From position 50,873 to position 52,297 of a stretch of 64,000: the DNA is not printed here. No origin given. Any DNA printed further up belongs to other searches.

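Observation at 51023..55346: dcw cluster is split by an inverted, murG-led four-gene operon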

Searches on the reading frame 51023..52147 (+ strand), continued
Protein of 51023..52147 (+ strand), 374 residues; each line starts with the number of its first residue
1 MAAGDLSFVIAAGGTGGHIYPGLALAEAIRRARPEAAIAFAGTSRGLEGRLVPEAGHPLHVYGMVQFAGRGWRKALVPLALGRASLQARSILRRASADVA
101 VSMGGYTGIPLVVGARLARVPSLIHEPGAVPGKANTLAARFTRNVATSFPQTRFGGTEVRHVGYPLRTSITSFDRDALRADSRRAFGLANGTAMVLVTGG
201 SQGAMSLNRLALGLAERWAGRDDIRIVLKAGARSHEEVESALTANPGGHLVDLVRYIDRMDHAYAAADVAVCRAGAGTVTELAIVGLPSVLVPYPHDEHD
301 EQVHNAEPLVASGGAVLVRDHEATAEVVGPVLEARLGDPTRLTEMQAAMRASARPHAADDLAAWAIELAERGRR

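Call 20: find_homologous_proteins(query=window:51023-52144:+, max_evalue=1e-20)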
Query window:51023-52144:+ (374 aa): 3506 proteins with E <= 1e-20 among 8000 candidates; the best 120 are listed.
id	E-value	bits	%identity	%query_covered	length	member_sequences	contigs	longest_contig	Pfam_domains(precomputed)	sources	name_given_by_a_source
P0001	2.6e-236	801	100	100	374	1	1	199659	PF04101.23,PF03033.27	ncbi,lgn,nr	ncbi:MAG TPA: UDP-N-acetylglucosamine--N-acetylmuramyl-(pentapeptide) pyrophosphoryl-undecaprenol N-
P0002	1.0e-184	632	81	100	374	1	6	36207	PF04101.23,PF03033.27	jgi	jgi:UDP-N-acetylglucosamine--N-acetylmuramyl-(pentapeptide) pyrophosphoryl-undecaprenol N-acetylgluc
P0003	1.0e-178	612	79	94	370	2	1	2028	PF04101.23,PF03033.27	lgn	-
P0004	6.0e-178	609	77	95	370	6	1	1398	PF04101.23,PF03033.27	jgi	jgi:UDP-N-acetylglucosamine--N-acetylmuramyl-(pentapeptide) pyrophosphoryl-undecaprenol N-acetylgluc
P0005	1.7e-177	608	77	98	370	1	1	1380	PF04101.23,PF03033.27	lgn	-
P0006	4.6e-177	607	77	92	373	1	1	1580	PF04101.23,PF03033.27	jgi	jgi:UDP-N-acetylglucosamine--N-acetylmuramyl-(pentapeptide) pyrophosphoryl-undecaprenol N-acetylgluc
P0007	9.1e-177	606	77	93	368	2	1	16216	PF04101.23,PF03033.27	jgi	jgi:UDP-N-acetylglucosamine--N-acetylmuramyl-(pentapeptide) pyrophosphoryl-undecaprenol N-acetylgluc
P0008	9.3e-177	605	76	100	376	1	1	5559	PF04101.23,PF03033.27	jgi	jgi:UDP-N-acetylglucosamine--N-acetylmuramyl-(pentapeptide) pyrophosphoryl-undecaprenol N-acetylgluc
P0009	5.5e-176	603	75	99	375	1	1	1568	PF04101.23,PF03033.27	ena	-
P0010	1.2e-175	602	76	95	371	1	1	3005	PF04101.23,PF03033.27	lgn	-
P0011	2.3e-175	601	75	94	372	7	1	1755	PF04101.23,PF03033.27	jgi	jgi:UDP-N-acetylglucosamine--N-acetylmuramyl-(pentapeptide) pyrophosphoryl-undecaprenol N-acetylgluc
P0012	1.5e-174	598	77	95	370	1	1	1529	PF04101.23,PF03033.27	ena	-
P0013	2.6e-174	597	75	99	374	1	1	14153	PF04101.23,PF03033.27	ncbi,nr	ncbi:MAG: UDP-N-acetylglucosamine--N-acetylmuramyl-(pentapeptide) pyrophosphoryl-undecaprenol [Actin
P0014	5.0e-174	597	77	97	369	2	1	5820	PF04101.23,PF03033.27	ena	-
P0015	1.6e-173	595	75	99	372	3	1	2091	PF04101.23,PF03033.27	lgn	-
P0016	2.2e-173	594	75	94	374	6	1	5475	PF04101.23,PF03033.27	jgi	jgi:UDP-N-acetylglucosamine--N-acetylmuramyl-(pentapeptide) pyrophosphoryl-undecaprenol N-acetylgluc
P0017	6.2e-172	590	74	97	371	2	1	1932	PF04101.23,PF03033.27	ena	-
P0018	8.1e-172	589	74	94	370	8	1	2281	PF04101.23,PF03033.27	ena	-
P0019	1.0e-171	589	75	100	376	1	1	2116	PF04101.23,PF03033.27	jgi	jgi:UDP-N-acetylglucosamine--N-acetylmuramyl-(pentapeptide) pyrophosphoryl-undecaprenol N-acetylgluc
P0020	1.5e-169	582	74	98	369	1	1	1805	PF04101.23,PF03033.27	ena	-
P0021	2.6e-169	581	74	99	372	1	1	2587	PF04101.23,PF03033.27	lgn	-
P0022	1.7e-168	578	75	97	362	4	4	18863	PF04101.23,PF03033.27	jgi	-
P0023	7.2e-168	576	73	99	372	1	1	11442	PF04101.23,PF03033.27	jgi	jgi:UDP-N-acetylglucosamine--N-acetylmuramyl-(pentapeptide) pyrophosphoryl-undecaprenol N-acetylgluc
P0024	1.3e-167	575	72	92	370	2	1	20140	PF04101.23,PF03033.27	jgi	jgi:UDP-N-acetylglucosamine--N-acetylmuramyl-(pentapeptide) pyrophosphoryl-undecaprenol N-acetylgluc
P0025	1.4e-167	575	73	97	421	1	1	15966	PF04101.23,PF03033.27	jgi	jgi:UDP-N-acetylglucosamine--N-acetylmuramyl-(pentapeptide) pyrophosphoryl-undecaprenol N-acetylgluc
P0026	1.6e-167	575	72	99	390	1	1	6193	PF04101.23,PF03033.27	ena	-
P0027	1.0e-166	572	74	93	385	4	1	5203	PF04101.23,PF03033.27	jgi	jgi:UDP-N-acetylglucosamine--N-acetylmuramyl-(pentapeptide) pyrophosphoryl-undecaprenol N-acetylgluc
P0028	1.4e-166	572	75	91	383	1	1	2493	PF04101.23,PF03033.27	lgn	-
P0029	4.2e-166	570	74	99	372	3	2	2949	PF04101.23,PF03033.27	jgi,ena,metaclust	metaclust:\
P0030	1.3e-165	569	72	99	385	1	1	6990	PF04101.23,PF03033.27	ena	-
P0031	1.3e-164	566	73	98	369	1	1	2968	PF04101.23,PF03033.27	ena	-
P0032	3.7e-164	564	69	95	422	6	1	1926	PF04101.23,PF03033.27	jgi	jgi:UDP-N-acetylglucosamine--N-acetylmuramyl-(pentapeptide) pyrophosphoryl-undecaprenol N-acetylgluc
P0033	4.2e-164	564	71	94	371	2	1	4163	PF04101.23,PF03033.27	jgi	jgi:UDP-N-acetylglucosamine--N-acetylmuramyl-(pentapeptide) pyrophosphoryl-undecaprenol N-acetylgluc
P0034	7.9e-164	563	73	97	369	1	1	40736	PF04101.23,PF13579.13,PF03033.27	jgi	jgi:UDP-N-acetylglucosamine--N-acetylmuramyl-(pentapeptide) pyrophosphoryl-undecaprenol N-acetylgluc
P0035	3.4e-163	561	72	98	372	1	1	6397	PF04101.23,PF03033.27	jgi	jgi:UDP-N-acetylglucosamine--N-acetylmuramyl-(pentapeptide) pyrophosphoryl-undecaprenol N-acetylgluc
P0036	1.4e-162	559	72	93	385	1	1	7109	PF04101.23,PF13579.13,PF03033.27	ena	-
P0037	1.5e-162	559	74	94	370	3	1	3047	PF04101.23,PF03033.27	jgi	jgi:UDP-N-acetylglucosamine--N-acetylmuramyl-(pentapeptide) pyrophosphoryl-undecaprenol N-acetylgluc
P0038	1.7e-162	559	73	98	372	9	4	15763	PF04101.23,PF03033.27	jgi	jgi:UDP-N-acetylglucosamine--N-acetylmuramyl-(pentapeptide) pyrophosphoryl-undecaprenol N-acetylgluc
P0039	1.9e-162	558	69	95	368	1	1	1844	PF04101.23,PF03033.27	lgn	-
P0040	6.6e-162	557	70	98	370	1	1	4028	PF04101.23,PF03033.27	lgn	-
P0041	1.5e-161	555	70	97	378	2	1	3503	PF04101.23,PF03033.27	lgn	-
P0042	2.1e-161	555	71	98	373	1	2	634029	PF04101.23,PF13579.13,PF03033.27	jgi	jgi:UDP-N-acetylglucosamine--N-acetylmuramyl-(pentapeptide) pyrophosphoryl-undecaprenol N-acetylgluc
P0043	2.5e-161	555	70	98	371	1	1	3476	PF04101.23,PF02684.22,PF03033.27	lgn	-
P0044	3.7e-161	554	70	93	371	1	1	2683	PF04101.23,PF03033.27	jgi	jgi:UDP-N-acetylglucosamine--N-acetylmuramyl-(pentapeptide) pyrophosphoryl-undecaprenol N-acetylgluc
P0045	2.1e-160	552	71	97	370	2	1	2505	PF04101.23,PF03033.27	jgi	jgi:UDP-N-acetylglucosamine--N-acetylmuramyl-(pentapeptide) pyrophosphoryl-undecaprenol N-acetylgluc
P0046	2.4e-160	552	70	97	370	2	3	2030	PF04101.23,PF03033.27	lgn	-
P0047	3.1e-160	551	69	97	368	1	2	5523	PF04101.23,PF03033.27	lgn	-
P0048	5.8e-160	550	69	95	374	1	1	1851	PF04101.23,PF03033.27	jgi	jgi:UDP-N-acetylglucosamine--N-acetylmuramyl-(pentapeptide) pyrophosphoryl-undecaprenol N-acetylgluc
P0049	3.1e-159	548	69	99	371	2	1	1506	PF04101.23,PF03033.27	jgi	-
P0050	5.7e-159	547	70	99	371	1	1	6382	PF04101.23,PF03033.27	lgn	-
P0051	9.2e-159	546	69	99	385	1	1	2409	PF04101.23,PF03033.27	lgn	-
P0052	1.1e-158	546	70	94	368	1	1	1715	PF04101.23,PF03033.27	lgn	-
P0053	1.2e-158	546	69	97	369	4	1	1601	PF04101.23,PF03033.27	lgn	-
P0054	1.2e-158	546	69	97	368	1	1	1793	PF04101.23,PF03033.27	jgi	jgi:UDP-N-acetylglucosamine--N-acetylmuramyl-(pentapeptide) pyrophosphoryl-undecaprenol N-acetylgluc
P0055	1.4e-158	546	71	97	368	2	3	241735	PF04101.23,PF03033.27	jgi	jgi:UDP-N-acetylglucosamine--N-acetylmuramyl-(pentapeptide) pyrophosphoryl-undecaprenol N-acetylgluc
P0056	1.8e-158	545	70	95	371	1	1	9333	PF04101.23,PF03033.27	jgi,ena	-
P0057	1.1e-157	543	69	96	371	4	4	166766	PF04101.23,PF03033.27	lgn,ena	-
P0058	1.1e-157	543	69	94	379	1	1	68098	PF04101.23,PF03033.27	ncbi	-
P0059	5.5e-157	540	69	99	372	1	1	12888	PF04101.23,PF03033.27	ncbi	ncbi:MAG: UDP-N-acetylglucosamine--N-acetylmuramyl-(pentapeptide) pyrophosphoryl-undecaprenol N-acet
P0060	7.7e-157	540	69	94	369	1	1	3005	PF04101.23,PF03033.27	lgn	-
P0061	7.9e-157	540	70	97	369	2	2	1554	PF04101.23,PF03033.27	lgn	-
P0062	8.8e-157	540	69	94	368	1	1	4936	PF04101.23,PF03033.27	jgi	jgi:UDP-N-acetylglucosamine--N-acetylmuramyl-(pentapeptide) pyrophosphoryl-undecaprenol N-acetylgluc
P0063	1.4e-156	539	68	94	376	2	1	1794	PF04101.23,PF03033.27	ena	-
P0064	2.1e-156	539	70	97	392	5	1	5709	PF04101.23,PF03033.27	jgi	jgi:UDP-N-acetylglucosamine--N-acetylmuramyl-(pentapeptide) pyrophosphoryl-undecaprenol N-acetylgluc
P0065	2.5e-156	538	68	98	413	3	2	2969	PF04101.23,PF03033.27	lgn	-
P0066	7.2e-156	537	68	100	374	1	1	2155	PF04101.23,PF03033.27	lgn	-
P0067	2.7e-155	535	67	99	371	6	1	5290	PF04101.23,PF03033.27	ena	-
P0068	4.2e-155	534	67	97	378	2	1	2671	PF04101.23,PF03033.27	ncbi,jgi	ncbi:MAG: UDP-N-acetylglucosamine--N-acetylmuramyl-(pentapeptide) pyrophosphoryl-undecaprenol [Actin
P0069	9.2e-155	533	68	94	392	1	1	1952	PF04101.23,PF03033.27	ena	-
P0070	9.2e-155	533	67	99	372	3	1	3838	PF04101.23,PF03033.27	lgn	-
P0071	3.6e-154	531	68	97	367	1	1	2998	PF04101.23,PF03033.27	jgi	jgi:UDP-N-acetylglucosamine--N-acetylmuramyl-(pentapeptide) pyrophosphoryl-undecaprenol N-acetylgluc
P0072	4.6e-154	531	68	97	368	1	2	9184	PF04101.23,PF03033.27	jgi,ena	-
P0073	5.9e-154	530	68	99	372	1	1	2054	PF04101.23,PF03033.27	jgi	jgi:UDP-N-acetylglucosamine--N-acetylmuramyl-(pentapeptide) pyrophosphoryl-undecaprenol N-acetylgluc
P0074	1.5e-153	529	67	97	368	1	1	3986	PF04101.23,PF03033.27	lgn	-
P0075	2.1e-153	529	67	98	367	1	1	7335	PF04101.23,PF03033.27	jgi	jgi:UDP-N-acetylglucosamine--N-acetylmuramyl-(pentapeptide) pyrophosphoryl-undecaprenol N-acetylgluc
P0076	3.8e-153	528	68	97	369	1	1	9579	PF04101.23,PF03033.27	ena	-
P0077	5.6e-153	527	67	98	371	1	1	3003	PF04101.23,PF03033.27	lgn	-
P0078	7.4e-153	527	67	98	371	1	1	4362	PF04101.23,PF03033.27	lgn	-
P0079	7.9e-153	527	69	97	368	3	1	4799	PF04101.23,PF03033.27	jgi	jgi:UDP-N-acetylglucosamine--N-acetylmuramyl-(pentapeptide) pyrophosphoryl-undecaprenol N-acetylgluc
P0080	1.6e-152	526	66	98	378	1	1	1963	PF04101.23,PF03033.27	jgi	-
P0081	1.7e-152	526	66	97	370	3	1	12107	PF04101.23,PF06722.19,PF03033.27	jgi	jgi:UDP-N-acetylglucosamine--N-acetylmuramyl-(pentapeptide) pyrophosphoryl-undecaprenol N-acetylgluc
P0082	2.1e-152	525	68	98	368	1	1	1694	PF04101.23,PF03033.27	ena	-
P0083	3.2e-152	525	68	97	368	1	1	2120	PF04101.23,PF03033.27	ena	-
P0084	3.3e-152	525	67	97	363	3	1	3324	PF04101.23,PF03033.27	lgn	-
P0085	5.1e-152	524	69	98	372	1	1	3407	PF04101.23,PF03033.27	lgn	-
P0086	1.6e-151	523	69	97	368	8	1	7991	PF04101.23,PF03033.27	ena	-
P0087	1.7e-151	522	66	98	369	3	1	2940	PF04101.23,PF03033.27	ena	-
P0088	2.6e-151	522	68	97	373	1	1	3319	PF04101.23,PF03033.27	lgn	-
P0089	3.3e-151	521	68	98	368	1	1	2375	PF04101.23,PF03033.27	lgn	-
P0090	6.2e-151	521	66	99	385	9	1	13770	PF04101.23,PF03033.27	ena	-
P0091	8.2e-151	520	69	97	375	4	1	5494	PF04101.23,PF03033.27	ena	-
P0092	1.3e-150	519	65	97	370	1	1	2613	PF04101.23,PF03033.27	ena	-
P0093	1.4e-150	519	67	97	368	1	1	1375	PF04101.23,PF13579.13,PF03033.27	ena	-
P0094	2.3e-150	519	65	99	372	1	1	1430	PF04101.23,PF03033.27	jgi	jgi:UDP-N-acetylglucosamine--N-acetylmuramyl-(pentapeptide) pyrophosphoryl-undecaprenol N-acetylgluc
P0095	3.7e-150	518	71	86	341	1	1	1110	PF04101.23,PF03033.27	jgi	jgi:UDP-N-acetylglucosamine--N-acetylmuramyl-(pentapeptide) pyrophosphoryl-undecaprenol N-acetylgluc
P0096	4.5e-150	518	66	97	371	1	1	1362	PF04101.23,PF03033.27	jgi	jgi:UDP-N-acetylglucosamine--N-acetylmuramyl-(pentapeptide) pyrophosphoryl-undecaprenol N-acetylgluc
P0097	5.5e-150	517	67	98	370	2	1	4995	PF04101.23,PF03033.27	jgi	-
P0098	8.1e-150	517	69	97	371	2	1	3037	PF04101.23,PF06722.19,PF03033.27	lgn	-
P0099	1.9e-149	516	68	93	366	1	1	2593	PF04101.23,PF03033.27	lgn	-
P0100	2.5e-149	515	68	98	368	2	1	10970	PF04101.23,PF03033.27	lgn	-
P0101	2.6e-149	515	65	100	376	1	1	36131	PF04101.23,PF03033.27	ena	-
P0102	4.5e-149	514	68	97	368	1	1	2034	PF04101.23,PF06722.19,PF03033.27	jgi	jgi:UDP-N-acetylglucosamine--N-acetylmuramyl-(pentapeptide) pyrophosphoryl-undecaprenol N-acetylgluc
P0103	5.8e-149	514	67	98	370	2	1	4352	PF04101.23,PF03033.27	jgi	jgi:UDP-N-acetylglucosamine--N-acetylmuramyl-(pentapeptide) pyrophosphoryl-undecaprenol N-acetylgluc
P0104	7.3e-149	514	66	99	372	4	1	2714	PF04101.23,PF03033.27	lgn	-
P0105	1.3e-148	513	68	97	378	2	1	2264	PF04101.23,PF03033.27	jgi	jgi:UDP-N-acetylglucosamine--N-acetylmuramyl-(pentapeptide) pyrophosphoryl-undecaprenol N-acetylgluc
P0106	1.3e-148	513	64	99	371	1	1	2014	PF04101.23,PF03033.27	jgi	jgi:UDP-N-acetylglucosamine--N-acetylmuramyl-(pentapeptide) pyrophosphoryl-undecaprenol N-acetylgluc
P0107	5.7e-148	511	67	97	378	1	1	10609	PF04101.23,PF03033.27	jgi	jgi:UDP-N-acetylglucosamine--N-acetylmuramyl-(pentapeptide) pyrophosphoryl-undecaprenol N-acetylgluc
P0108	1.8e-147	509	66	97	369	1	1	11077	PF04101.23,PF03033.27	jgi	-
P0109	2.6e-147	509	67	97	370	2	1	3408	PF04101.23,PF03033.27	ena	-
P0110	2.9e-146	505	67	97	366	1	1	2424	PF04101.23,PF03033.27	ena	-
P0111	4.8e-146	504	68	97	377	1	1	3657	PF04101.23,PF03033.27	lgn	-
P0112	1.0e-145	503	66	97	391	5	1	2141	PF04101.23,PF03033.27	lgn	-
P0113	1.8e-145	503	66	97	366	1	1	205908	PF04101.23,PF03033.27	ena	-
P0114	2.1e-145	502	66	93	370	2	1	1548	PF04101.23,PF03033.27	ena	-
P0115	3.5e-145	502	62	99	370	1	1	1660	PF04101.23,PF03033.27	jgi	jgi:UDP-N-acetylglucosamine--N-acetylmuramyl-(pentapeptide) pyrophosphoryl-undecaprenol N-acetylgluc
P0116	4.3e-145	501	66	98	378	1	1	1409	PF04101.23,PF03033.27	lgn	-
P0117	7.0e-145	501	65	98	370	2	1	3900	PF04101.23,PF03033.27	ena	-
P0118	3.9e-143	495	65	97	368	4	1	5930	PF04101.23,PF03033.27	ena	-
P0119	7.8e-143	494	65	99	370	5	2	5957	PF04101.23,PF03033.27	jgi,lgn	jgi:UDP-N-acetylglucosamine--N-acetylmuramyl-(pentapeptide) pyrophosphoryl-undecaprenol N-acetylgluc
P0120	9.8e-142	490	65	97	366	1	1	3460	PF04101.23,PF03033.27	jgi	jgi:UDP-N-acetylglucosamine--N-acetylmuramyl-(pentapeptide) pyrophosphoryl-undecaprenol N-acetylgluc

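Call 21: find_encoding_contigs(protein=P0042, flank=10000, max_places=2)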
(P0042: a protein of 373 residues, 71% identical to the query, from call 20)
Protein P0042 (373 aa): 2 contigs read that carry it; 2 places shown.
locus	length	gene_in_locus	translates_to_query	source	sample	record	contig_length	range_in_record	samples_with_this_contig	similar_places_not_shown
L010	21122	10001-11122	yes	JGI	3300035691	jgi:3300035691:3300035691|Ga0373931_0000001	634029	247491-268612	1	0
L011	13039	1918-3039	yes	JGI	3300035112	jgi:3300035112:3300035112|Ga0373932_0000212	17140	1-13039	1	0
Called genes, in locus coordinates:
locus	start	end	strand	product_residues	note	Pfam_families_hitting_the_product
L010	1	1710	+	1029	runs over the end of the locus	PF00133:tRNA-synt_1, PF09334:tRNA-synt_1g (weak), PF08264:Anticodon_1, PF19302:DUF5915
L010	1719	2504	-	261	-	-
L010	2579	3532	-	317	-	-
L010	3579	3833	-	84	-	PF02325:CCB3_YggT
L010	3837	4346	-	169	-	PF04472:SepF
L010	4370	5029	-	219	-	PF01168:Ala_racemase_N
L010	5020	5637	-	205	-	PF02578:Cu-oxidase_4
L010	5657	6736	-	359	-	PF00091:Tubulin, PF12327:FtsZ_C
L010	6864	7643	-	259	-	PF08478:POTRA_1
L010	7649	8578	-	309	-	PF01565:FAD_binding_4, PF02873:MurB_C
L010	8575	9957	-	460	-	PF01225:Mur_ligase, PF08245:Mur_ligase_M, PF02875:Mur_ligase_C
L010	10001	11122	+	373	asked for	PF03033:Glyco_transf_28, PF13579:Glyco_trans_4_4 (weak), PF04101:Glyco_tran_28_C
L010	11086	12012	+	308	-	PF00483:NTP_transferase, PF12804:NTP_transf_3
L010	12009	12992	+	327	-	PF00106:adh_short (weak), PF01073:3Beta_HSD, PF01370:Epimerase, PF02719:Polysacc_synt_2, PF04321:RmlD_sub_bind, PF16363:GDP_Man_Dehyd, PF13460:NAD_binding_10, PF07993:NAD_binding_4, +1 more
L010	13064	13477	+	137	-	-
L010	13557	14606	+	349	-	PF04188:Mannosyl_trans2 (weak)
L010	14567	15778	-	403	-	PF01098:FTSW_RODA_SPOVE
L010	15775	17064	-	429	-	PF01266:DAO (weak), PF21799:MurD-like_N, PF08245:Mur_ligase_M, PF02875:Mur_ligase_C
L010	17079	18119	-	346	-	PF10555:MraY_sig1 (weak), PF00953:Glycos_transf_4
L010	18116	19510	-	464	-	PF01225:Mur_ligase, PF08245:Mur_ligase_M, PF02875:Mur_ligase_C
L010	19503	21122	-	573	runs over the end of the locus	PF03717:PBP_dimer, PF00905:Transpeptidase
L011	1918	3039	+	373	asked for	PF03033:Glyco_transf_28, PF13579:Glyco_trans_4_4 (weak), PF04101:Glyco_tran_28_C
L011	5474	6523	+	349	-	PF04188:Mannosyl_trans2 (weak)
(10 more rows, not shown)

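Call 22: find_encoding_contigs(protein=P0113, flank=10000, max_places=2)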
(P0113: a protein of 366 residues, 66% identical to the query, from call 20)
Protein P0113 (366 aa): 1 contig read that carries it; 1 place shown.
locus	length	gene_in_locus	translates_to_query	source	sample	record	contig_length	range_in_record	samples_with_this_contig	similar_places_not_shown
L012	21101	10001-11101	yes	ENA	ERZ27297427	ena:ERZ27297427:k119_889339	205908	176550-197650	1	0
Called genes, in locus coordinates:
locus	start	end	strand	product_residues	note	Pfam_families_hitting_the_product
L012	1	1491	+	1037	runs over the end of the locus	PF00133:tRNA-synt_1, PF09334:tRNA-synt_1g (faint), PF08264:Anticodon_1, PF19302:DUF5915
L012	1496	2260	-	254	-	-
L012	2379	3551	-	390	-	PF05103:DivIVA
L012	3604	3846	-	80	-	PF02325:CCB3_YggT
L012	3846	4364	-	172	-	PF04472:SepF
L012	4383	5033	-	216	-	PF01168:Ala_racemase_N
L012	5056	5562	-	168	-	PF02578:Cu-oxidase_4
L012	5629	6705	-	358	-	PF00091:Tubulin, PF12327:FtsZ_C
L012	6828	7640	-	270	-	PF08478:POTRA_1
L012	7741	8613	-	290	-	PF01565:FAD_binding_4, PF02873:MurB_C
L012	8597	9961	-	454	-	PF01225:Mur_ligase, PF08245:Mur_ligase_M, PF02875:Mur_ligase_C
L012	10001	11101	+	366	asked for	PF03033:Glyco_transf_28, PF04101:Glyco_tran_28_C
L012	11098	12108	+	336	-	PF00571:CBS (faint), PF00483:NTP_transferase, PF12804:NTP_transf_3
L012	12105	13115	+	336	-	PF05368:NmrA (weak), PF01073:3Beta_HSD, PF01370:Epimerase, PF02719:Polysacc_synt_2, PF04321:RmlD_sub_bind, PF13460:NAD_binding_10, PF16363:GDP_Man_Dehyd, PF07993:NAD_binding_4, +1 more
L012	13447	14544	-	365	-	PF01494:FAD_binding_3 (weak), PF03486:HI0933_like, PF22780:HI0933_like_1st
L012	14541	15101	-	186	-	PF03193:RsgA_GTPase (weak), PF00350:Dynamin_N (faint), PF01926:MMR_HSR1, PF02421:FeoB_N (weak)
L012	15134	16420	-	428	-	PF01098:FTSW_RODA_SPOVE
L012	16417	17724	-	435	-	PF01266:DAO (weak), PF21799:MurD-like_N, PF08245:Mur_ligase_M, PF02875:Mur_ligase_C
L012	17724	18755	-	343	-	PF10555:MraY_sig1 (faint), PF00953:Glycos_transf_4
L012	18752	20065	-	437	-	PF01225:Mur_ligase (weak), PF08245:Mur_ligase_M, PF02875:Mur_ligase_C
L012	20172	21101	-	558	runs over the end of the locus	PF03717:PBP_dimer, PF00905:Transpeptidase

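Call 23: find_encoding_contigs(protein=P0002, flank=10000, max_places=2)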
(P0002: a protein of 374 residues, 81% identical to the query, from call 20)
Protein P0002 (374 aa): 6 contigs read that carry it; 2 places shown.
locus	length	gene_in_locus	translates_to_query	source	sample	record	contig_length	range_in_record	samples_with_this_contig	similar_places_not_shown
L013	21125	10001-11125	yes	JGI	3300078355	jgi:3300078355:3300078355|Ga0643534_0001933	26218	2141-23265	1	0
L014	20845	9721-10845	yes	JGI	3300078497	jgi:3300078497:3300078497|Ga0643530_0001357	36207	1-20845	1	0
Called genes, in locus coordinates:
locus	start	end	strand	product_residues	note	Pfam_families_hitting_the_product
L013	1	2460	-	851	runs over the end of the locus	-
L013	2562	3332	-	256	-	PF05103:DivIVA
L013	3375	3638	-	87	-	PF02325:CCB3_YggT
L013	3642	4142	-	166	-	PF04472:SepF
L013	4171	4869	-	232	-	PF01168:Ala_racemase_N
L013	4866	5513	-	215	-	PF02578:Cu-oxidase_4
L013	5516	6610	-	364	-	PF00091:Tubulin, PF12327:FtsZ_C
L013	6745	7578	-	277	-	PF08478:POTRA_1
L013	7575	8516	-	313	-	PF01565:FAD_binding_4, PF02873:MurB_C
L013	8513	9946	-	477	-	PF01225:Mur_ligase, PF08245:Mur_ligase_M, PF02875:Mur_ligase_C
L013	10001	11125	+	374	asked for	PF03033:Glyco_transf_28, PF04101:Glyco_tran_28_C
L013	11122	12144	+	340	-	PF00571:CBS (weak), PF00483:NTP_transferase, PF12804:NTP_transf_3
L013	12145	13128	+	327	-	PF01073:3Beta_HSD, PF01370:Epimerase, PF02719:Polysacc_synt_2, PF04321:RmlD_sub_bind, PF05368:NmrA, PF07993:NAD_binding_4, PF16363:GDP_Man_Dehyd, PF13460:NAD_binding_10, +1 more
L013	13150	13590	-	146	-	PF09557:DUF2382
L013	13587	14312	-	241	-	-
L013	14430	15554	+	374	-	PF01594:AI-2E_transport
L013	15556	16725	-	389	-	PF01098:FTSW_RODA_SPOVE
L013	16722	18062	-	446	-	PF01266:DAO (weak), PF21799:MurD-like_N, PF08245:Mur_ligase_M, PF02875:Mur_ligase_C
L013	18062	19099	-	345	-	PF00953:Glycos_transf_4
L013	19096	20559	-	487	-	PF01225:Mur_ligase, PF08245:Mur_ligase_M, PF02875:Mur_ligase_C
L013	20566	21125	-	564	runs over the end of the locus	PF03717:PBP_dimer, PF00905:Transpeptidase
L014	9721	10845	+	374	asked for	PF03033:Glyco_transf_28, PF04101:Glyco_tran_28_C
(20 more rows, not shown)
